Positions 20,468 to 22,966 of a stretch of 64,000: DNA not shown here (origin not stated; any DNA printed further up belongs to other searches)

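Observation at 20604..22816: A bona fide VSP gene in an otherwise housekeeping neighbourhood, which also identifies the organism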

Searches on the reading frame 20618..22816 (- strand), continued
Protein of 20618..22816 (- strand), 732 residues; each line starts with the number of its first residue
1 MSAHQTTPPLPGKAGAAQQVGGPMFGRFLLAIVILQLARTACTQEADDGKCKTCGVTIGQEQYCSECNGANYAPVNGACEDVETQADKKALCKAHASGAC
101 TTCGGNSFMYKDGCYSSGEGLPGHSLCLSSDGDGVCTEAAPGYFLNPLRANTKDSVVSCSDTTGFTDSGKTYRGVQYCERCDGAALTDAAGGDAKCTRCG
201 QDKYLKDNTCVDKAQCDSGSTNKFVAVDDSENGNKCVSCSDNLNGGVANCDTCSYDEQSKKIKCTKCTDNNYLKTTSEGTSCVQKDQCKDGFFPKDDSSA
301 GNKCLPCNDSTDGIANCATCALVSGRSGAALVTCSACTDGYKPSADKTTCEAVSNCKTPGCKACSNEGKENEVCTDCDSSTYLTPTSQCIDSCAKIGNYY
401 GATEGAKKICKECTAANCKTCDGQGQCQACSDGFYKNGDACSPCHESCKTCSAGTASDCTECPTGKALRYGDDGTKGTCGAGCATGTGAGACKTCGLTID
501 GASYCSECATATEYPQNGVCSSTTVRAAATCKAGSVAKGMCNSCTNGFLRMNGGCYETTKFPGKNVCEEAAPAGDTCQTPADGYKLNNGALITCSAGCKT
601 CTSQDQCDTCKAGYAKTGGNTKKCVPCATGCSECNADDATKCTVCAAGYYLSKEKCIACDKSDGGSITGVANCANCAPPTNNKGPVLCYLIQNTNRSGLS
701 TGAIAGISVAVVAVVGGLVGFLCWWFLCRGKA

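Call 20: find_encoding_contigs(protein=P0005, flank=10000, max_places=3)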
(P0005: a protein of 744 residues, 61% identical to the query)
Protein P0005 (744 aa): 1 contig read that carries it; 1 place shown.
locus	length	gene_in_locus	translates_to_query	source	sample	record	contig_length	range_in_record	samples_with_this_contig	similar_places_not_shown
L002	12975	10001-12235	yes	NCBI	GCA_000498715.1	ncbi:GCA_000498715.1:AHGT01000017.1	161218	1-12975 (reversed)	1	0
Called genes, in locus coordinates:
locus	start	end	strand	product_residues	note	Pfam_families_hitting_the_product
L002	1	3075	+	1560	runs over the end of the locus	PF16209:PhoLip_ATPase_N, PF00122:E1-E2_ATPase, PF00702:Hydrolase (faint), PF13246:Cation_ATPase (faint), PF16212:PhoLip_ATPase_C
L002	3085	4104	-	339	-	-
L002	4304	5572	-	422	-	PF00892:EamA (weak), PF06027:SLC35F (weak)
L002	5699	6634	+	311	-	-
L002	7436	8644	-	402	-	-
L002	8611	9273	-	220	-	-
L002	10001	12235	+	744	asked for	PF03302:VSP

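Call 52: find_encoding_contigs(protein=P0044, flank=10000, max_places=2)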
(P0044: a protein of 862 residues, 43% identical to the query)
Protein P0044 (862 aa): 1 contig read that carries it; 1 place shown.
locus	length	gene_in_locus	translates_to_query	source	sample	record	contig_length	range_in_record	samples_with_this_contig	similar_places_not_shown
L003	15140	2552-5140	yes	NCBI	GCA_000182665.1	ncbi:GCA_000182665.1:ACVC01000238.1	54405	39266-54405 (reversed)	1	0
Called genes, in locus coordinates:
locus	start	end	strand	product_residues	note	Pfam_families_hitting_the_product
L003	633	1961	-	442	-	PF26116:FAM13A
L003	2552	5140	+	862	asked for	PF03302:VSP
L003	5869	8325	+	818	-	PF03302:VSP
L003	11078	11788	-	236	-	-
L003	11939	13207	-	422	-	-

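Call 53: find_encoding_contigs(protein=P0041, flank=10000, max_places=2)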
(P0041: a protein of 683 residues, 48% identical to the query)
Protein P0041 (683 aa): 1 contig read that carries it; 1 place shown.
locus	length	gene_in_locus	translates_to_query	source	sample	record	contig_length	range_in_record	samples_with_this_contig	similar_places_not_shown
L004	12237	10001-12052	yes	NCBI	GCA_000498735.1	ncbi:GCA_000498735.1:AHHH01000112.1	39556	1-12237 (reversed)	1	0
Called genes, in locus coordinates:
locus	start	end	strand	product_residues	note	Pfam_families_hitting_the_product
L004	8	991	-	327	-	-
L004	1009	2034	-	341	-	-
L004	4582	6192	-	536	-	PF03302:VSP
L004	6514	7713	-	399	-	PF03302:VSP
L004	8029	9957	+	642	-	PF03302:VSP (weak)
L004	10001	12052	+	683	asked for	PF03302:VSP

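Call 60: search_solved_structures(query=P0001, max_evalue=0.01)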
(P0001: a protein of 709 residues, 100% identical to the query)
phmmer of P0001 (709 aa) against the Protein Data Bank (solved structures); distinct sequences matched with E-value up to 0.01: 0.

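Call 68: find_encoding_contigs(protein=P0003, flank=10000, max_places=2)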
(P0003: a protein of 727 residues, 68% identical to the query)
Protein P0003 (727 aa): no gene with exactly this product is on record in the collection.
